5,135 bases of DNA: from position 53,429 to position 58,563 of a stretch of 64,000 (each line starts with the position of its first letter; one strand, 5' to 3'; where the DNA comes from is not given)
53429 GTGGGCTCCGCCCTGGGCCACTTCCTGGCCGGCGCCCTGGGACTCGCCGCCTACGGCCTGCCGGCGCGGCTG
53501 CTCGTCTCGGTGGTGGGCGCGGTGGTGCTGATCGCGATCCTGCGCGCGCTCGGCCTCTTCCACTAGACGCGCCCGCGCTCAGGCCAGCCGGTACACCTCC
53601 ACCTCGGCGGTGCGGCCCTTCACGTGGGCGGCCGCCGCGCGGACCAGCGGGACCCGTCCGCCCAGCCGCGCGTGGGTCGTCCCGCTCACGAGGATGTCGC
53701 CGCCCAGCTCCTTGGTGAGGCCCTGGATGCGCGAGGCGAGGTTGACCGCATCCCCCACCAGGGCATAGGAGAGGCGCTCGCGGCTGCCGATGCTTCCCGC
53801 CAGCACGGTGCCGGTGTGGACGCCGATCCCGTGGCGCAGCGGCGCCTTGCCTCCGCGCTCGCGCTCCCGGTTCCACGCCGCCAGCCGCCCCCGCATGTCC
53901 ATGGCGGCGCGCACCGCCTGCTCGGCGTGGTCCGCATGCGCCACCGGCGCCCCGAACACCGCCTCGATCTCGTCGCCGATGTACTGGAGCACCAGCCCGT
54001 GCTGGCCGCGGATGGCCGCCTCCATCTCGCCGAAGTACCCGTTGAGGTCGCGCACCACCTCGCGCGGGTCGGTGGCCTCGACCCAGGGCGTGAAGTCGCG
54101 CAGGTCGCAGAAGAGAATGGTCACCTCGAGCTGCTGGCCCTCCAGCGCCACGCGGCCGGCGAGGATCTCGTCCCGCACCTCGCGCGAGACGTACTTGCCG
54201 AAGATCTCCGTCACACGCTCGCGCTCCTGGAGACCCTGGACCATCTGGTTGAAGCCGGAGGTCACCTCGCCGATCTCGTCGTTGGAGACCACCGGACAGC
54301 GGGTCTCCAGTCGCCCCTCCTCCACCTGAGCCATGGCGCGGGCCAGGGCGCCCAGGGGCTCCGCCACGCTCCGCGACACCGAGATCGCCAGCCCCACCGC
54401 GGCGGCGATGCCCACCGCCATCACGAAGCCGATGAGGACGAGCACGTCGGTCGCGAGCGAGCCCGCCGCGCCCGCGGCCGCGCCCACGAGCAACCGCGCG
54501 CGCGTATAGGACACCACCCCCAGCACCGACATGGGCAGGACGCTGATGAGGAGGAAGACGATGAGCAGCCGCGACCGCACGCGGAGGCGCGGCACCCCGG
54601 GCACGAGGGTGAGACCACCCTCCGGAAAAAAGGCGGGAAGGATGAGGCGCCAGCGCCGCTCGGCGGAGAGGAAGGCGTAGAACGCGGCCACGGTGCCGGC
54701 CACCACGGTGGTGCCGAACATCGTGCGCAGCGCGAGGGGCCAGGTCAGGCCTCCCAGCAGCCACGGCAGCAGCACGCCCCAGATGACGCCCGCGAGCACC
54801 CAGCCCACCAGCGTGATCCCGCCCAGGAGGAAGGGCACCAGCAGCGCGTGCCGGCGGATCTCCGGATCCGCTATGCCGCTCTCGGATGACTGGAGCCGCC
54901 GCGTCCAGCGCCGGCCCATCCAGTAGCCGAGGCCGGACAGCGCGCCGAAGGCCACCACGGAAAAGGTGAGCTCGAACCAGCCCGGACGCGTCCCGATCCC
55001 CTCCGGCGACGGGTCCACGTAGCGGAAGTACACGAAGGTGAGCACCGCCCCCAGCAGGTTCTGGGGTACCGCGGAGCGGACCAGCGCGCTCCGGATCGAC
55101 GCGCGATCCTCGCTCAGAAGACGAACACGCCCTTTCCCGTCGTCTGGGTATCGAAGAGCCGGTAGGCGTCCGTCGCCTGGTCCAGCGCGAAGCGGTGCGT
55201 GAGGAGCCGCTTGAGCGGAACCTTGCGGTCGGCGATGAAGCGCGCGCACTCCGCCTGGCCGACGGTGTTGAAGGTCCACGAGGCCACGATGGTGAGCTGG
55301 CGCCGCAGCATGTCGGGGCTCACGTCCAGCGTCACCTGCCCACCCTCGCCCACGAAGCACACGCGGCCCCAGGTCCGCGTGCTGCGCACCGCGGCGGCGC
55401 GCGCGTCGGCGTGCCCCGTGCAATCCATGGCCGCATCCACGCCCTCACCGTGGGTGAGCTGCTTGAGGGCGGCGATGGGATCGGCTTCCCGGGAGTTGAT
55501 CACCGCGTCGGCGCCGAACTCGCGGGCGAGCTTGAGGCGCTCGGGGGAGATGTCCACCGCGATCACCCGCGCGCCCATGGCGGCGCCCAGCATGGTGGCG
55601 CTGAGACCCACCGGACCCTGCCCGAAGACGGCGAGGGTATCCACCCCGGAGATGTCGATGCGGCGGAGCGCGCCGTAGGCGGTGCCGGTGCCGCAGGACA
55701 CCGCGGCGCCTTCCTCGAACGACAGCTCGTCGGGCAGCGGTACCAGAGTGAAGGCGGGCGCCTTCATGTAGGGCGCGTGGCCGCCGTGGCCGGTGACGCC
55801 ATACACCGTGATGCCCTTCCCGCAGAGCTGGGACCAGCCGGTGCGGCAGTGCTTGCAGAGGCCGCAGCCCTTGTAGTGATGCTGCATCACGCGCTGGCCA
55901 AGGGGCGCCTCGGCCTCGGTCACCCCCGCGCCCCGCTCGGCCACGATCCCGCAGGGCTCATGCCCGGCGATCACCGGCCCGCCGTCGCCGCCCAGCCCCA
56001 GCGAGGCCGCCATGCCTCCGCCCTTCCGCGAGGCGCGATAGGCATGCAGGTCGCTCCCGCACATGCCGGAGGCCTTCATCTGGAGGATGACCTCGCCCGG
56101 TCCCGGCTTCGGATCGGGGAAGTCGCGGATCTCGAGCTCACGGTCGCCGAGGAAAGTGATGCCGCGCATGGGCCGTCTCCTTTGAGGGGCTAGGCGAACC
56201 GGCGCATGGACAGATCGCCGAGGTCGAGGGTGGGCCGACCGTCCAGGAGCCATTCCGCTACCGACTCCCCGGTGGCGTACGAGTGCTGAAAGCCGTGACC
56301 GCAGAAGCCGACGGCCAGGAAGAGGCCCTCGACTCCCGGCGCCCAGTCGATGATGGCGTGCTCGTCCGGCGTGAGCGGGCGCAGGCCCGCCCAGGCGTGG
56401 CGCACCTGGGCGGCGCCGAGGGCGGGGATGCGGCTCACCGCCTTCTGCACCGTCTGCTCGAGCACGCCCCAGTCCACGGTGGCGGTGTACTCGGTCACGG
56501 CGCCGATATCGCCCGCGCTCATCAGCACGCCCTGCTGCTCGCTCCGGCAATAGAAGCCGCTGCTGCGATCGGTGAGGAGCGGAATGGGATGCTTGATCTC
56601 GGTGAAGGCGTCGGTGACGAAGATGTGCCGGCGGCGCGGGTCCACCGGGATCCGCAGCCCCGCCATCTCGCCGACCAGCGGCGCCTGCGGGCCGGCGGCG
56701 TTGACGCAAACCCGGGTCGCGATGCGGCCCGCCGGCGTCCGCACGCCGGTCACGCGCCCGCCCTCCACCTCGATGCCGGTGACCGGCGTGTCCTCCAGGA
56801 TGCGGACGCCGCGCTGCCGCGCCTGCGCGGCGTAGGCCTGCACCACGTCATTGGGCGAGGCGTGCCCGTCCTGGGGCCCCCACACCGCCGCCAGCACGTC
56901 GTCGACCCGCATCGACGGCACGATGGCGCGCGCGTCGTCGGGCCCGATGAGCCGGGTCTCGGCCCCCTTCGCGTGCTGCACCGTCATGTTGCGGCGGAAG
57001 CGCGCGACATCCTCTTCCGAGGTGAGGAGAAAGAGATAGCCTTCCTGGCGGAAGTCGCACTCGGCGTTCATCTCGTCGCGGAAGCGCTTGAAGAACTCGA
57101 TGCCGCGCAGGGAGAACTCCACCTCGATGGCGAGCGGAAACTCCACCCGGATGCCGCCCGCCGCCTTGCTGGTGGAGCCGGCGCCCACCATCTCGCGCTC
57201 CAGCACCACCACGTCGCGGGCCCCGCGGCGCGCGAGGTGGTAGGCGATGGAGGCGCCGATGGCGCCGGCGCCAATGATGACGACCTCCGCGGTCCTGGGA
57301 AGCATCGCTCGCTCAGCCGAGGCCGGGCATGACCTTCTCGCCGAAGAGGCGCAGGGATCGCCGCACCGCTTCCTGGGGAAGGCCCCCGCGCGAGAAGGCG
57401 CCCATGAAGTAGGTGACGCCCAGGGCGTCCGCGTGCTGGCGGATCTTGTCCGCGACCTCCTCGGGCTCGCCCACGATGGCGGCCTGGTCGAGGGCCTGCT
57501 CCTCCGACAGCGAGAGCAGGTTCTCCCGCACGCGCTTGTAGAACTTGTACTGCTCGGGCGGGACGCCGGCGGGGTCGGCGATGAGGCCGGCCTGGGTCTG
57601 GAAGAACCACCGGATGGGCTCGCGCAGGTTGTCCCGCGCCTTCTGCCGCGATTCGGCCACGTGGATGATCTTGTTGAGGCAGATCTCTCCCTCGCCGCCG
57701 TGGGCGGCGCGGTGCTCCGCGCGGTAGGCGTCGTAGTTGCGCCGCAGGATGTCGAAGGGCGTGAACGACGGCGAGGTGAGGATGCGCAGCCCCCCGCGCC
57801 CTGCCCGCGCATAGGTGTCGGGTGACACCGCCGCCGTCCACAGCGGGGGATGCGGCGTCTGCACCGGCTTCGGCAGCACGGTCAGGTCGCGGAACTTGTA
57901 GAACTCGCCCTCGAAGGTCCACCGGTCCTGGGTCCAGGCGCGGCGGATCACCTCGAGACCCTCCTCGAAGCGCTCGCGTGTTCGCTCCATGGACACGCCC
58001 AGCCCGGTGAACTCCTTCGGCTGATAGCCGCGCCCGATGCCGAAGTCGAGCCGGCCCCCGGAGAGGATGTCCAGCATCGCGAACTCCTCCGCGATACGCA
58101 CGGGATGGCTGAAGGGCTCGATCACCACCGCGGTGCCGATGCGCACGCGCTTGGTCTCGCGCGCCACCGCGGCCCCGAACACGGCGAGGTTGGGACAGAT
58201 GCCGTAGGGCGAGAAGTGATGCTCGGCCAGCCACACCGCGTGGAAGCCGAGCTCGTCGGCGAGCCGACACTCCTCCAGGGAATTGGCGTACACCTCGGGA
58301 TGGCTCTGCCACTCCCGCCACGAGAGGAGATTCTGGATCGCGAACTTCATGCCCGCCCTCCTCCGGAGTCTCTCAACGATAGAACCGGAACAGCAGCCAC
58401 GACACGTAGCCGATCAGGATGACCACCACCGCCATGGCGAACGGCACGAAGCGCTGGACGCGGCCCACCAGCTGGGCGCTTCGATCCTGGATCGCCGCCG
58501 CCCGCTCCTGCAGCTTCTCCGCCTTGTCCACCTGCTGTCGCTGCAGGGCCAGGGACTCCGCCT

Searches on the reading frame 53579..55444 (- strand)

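Call 22: search_protein_families(library=ncbifam, proteins=[window:53579-55444:-], max_evalue=0.00001)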
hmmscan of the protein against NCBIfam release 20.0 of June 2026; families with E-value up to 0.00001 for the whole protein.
window:53579-55444:- (621 aa): 9 families
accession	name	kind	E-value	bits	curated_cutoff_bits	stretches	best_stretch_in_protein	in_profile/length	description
NF033092.0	HK_WalK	equivalog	4.2e-09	35.5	725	1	337-413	180-254/594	cell wall metabolism sensor histidine kinase WalK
NF053592.1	HK_near_YfiR_like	equivalog_domain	6e-09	35.8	194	1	332-406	147-222/223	sensor histidine kinase, YfiR-like protein-associated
NF040691.1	MtrAB_MtrB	equivalog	4e-08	32.7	450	1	338-414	192-266/507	MtrAB system histidine kinase MtrB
TIGR03903.1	TOMM_kin_cyc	equivalog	1.3e-07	29.8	705.75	1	437-605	284-448/1267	TOMM system kinase/cyclase fusion protein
NF038263.1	prot_phos_SiaA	equivalog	5.3e-07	28.5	700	1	335-408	308-382/658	biofilm regulation protein phosphatase SiaA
NF007837.0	PRK10549.1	equivalog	3e-06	26.2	603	1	344-435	172-263/466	envelope stress sensor histidine kinase BaeS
NF012163.2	BaeS_SmeS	equivalog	5.4e-06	25.6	500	1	341-428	169-256/457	sensor histidine kinase efflux regulator BaeS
NF012226.0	AdeS_HK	equivalog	6.8e-06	25.5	500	1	336-431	60-159/353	two-component sensor histidine kinase AdeS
NF007004.0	PRK09467.1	equivalog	8.1e-06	24.9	415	0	333-425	154-245/440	two-component system sensor histidine kinase EnvZ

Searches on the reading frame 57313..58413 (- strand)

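Call 22: search_protein_families(library=ncbifam, proteins=[window:57313-58413:-], max_evalue=0.00001)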
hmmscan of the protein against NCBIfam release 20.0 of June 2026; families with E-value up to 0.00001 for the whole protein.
window:57313-58413:- (366 aa): 32 families (the best 25 are shown)
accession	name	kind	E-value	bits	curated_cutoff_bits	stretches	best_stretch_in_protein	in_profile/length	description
TIGR04020.1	seco_metab_LLM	subfamily_domain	5e-51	173.8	244.45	1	37-333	13-314/341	MupA/Atu3671 family FMN-dependent luciferase-like monooxygenase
TIGR03619.1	F420_Rv2161c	subfamily_domain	2.4e-41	142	166.9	1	50-242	5-210/247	TIGR03619 family F420-dependent LLM class oxidoreductase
TIGR03858.1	LLM_2I7G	subfamily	3.6e-39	134.7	462.25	1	33-364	16-335/337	Atu2307/SP_0267 family LLM class monooxygenase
TIGR03558.1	oxido_grp_1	subfamily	3.8e-35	121.6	166.95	1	36-337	13-304/325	MsnO8 family LLM class oxidoreductase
NF052254.1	luciferase_Alph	exception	1.8e-34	119.5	600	1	36-365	15-350/354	luciferase subunit alpha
TIGR03560.1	F420_Rv1855c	subfamily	7e-33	114.3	231.4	1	41-193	11-172/227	TIGR03560 family F420-dependent LLM class oxidoreductase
TIGR04027.1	LLM_KPN_01858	hypoth_equivalog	4e-32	111.5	412.9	1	39-364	16-324/326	putative FMN-dependent luciferase-like monooxygenase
TIGR04036.1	LLM_CE1758_fam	subfamily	1.4e-28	99.8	479.1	1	44-264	29-253/355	CE1758 family FMN-dependent luciferase-like monooxygenase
TIGR03621.1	F420_MSMEG_2516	subfamily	3.9e-28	98.4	213.15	1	43-194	14-156/295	TIGR03621 family F420-dependent LLM class oxidoreductase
TIGR04021.1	LLM_DMSO2_sfnG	equivalog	1e-25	90.8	382.95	1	46-267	31-253/350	dimethylsulfone monooxygenase SfnG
TIGR03571.1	lucif_BA3436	subfamily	5.3e-24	85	303.9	1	43-193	31-187/304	TIGR03571 family LLM class oxidoreductase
TIGR03857.1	F420_MSMEG_2249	hypoth_equivalog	1e-21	77.5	218.4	1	43-223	14-186/329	TIGR03857 family LLM class F420-dependent oxidoreductase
NF002619.0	PRK02271.1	equivalog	3.2e-21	75.9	276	1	47-337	18-304/329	5,10-methylenetetrahydromethanopterin reductase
TIGR03564.1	F420_MSMEG_4879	subfamily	1.7e-18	67.2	234.25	1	47-205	3-154/265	TIGR03564 family F420-dependent LLM class oxidoreductase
NF052255.1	luciferase_Beta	exception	1.6e-17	63.6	500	1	22-210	1-191/325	luciferase subunit beta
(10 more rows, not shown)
